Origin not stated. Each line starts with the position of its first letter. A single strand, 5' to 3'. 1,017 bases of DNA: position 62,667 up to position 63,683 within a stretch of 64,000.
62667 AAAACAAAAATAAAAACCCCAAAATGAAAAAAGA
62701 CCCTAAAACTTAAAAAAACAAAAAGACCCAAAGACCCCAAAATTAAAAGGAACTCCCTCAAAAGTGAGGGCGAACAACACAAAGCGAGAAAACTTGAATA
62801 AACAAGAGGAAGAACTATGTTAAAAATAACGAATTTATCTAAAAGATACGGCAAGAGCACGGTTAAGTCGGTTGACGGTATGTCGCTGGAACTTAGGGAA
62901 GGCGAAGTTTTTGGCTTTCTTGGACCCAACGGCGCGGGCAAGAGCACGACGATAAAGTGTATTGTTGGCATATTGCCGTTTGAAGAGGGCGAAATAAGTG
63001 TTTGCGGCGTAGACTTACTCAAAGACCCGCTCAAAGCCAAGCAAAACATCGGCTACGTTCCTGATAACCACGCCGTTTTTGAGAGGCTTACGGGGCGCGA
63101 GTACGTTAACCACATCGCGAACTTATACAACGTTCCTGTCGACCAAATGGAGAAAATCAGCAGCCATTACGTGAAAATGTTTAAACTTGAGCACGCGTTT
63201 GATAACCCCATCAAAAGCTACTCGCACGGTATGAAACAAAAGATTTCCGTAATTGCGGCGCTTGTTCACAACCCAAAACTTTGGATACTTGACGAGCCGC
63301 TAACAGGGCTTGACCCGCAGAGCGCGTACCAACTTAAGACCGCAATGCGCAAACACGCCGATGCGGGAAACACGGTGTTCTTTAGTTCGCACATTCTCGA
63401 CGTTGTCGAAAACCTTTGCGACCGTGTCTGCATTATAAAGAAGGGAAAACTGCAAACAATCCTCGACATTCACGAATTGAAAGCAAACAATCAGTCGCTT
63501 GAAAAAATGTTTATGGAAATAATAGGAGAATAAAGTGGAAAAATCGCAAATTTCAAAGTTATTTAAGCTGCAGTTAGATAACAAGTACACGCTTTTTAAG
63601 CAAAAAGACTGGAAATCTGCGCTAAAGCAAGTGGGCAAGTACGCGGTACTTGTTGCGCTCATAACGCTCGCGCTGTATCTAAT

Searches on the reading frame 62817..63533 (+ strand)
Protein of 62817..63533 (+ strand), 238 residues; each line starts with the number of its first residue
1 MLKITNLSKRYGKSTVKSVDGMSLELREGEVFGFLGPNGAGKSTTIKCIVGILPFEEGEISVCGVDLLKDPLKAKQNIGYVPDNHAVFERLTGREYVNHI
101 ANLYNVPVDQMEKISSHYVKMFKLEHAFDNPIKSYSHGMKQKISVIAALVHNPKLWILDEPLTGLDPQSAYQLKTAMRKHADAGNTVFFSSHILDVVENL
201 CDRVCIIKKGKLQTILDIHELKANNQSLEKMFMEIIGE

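Call 30: search_protein_families(library=pfam, proteins=[window:62817-63533:+])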
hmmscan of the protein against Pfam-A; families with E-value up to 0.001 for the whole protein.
window:62817-63533:+ (238 aa): 3 families
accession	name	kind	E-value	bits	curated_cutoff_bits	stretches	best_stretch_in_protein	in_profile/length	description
PF00005.33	ABC_tran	-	8e-29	101.4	25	1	20-162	2-136/137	ABC transporter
PF13304.12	AAA_21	-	3.9e-11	44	27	1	102-193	220-299/304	AAA domain, putative AbiEii toxin, Type IV TA system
PF13476.12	AAA_23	-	0.00059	21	27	0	22-53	13-43/201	AAA domain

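Call 51: find_encoding_contigs(protein=window:62817-63533:+, flank=10000, max_places=3)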
Protein window:62817-63533:+ (238 aa): 10 contigs read that carry it; 3 places shown.
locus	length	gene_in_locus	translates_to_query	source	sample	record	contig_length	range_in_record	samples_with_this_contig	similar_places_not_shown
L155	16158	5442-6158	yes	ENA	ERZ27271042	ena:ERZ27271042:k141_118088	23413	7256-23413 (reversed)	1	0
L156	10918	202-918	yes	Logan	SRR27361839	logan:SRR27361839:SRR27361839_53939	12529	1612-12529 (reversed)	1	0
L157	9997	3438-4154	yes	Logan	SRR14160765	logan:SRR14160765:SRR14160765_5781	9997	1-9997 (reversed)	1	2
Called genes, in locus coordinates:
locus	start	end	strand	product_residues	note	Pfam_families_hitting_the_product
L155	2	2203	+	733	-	?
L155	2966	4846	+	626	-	PF14808:TMEM164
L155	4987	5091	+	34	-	-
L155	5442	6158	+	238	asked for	PF00005:ABC_tran, PF13304:AAA_21 (weak)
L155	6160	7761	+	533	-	PF09847:12TM_1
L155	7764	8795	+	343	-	PF02368:Big_2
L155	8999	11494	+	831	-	PF21461:HL_N-beta (faint)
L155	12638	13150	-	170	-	PF07670:Gate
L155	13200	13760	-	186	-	PF07670:Gate (weak)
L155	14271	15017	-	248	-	PF09553:RE_Eco47II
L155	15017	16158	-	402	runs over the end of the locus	PF01381:HTH_3 (weak), PF00145:DNA_methylase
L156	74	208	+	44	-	-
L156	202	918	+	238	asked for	PF00005:ABC_tran, PF13304:AAA_21 (weak)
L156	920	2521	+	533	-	PF09847:12TM_1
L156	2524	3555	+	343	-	PF02368:Big_2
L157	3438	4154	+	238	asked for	PF00005:ABC_tran, PF13304:AAA_21 (weak)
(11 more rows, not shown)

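Call 52: search_protein_families(library=ncbifam, proteins=[L155:12638-13150:-, L155:13200-13760:-, L155:8999-11494:+, L155:7764-8795:+], max_evalue=0.001)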
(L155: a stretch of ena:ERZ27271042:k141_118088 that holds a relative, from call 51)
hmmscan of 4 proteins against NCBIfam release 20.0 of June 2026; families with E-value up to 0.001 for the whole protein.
L155:12638-13150:- (170 aa): 1 family
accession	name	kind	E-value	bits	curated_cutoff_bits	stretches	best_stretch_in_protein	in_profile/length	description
NF007811.0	PRK10519.1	equivalog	1e-08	34.8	111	1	22-158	7-146/155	hypothetical protein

L155:13200-13760:- (186 aa): 0 families

L155:8999-11494:+ (831 aa): 0 families

L155:7764-8795:+ (343 aa): 0 families
